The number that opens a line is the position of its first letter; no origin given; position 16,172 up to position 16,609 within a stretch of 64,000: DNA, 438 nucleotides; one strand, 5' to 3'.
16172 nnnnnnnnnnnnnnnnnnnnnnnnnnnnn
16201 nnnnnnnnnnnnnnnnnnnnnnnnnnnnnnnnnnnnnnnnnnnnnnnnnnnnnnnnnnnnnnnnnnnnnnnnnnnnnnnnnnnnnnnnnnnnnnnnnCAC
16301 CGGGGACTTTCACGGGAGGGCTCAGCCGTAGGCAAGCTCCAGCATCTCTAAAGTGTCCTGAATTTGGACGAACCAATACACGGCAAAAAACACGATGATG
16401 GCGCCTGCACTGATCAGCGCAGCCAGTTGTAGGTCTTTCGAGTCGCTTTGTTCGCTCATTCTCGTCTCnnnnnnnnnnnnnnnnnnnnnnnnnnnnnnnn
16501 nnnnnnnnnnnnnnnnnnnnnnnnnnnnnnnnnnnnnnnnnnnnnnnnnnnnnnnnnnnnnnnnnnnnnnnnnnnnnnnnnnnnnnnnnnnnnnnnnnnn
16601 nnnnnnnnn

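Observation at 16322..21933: Seven-gene operon coupling a Gcd-type PQQ dehydrogenase to six uncharacterised envelope proteins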

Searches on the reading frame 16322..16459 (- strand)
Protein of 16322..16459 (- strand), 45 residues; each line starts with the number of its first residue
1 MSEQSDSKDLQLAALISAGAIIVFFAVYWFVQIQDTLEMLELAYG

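Call 3: search_protein_families(library=pfam, proteins=[window:16322-16459:-], max_evalue=0.1)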
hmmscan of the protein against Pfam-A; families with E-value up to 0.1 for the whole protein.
window:16322-16459:- (45 aa): 0 families

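Call 4: search_protein_families(library=ncbifam, proteins=[window:16322-16459:-], max_evalue=0.1)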
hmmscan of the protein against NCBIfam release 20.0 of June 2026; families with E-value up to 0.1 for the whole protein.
window:16322-16459:- (45 aa): 0 families
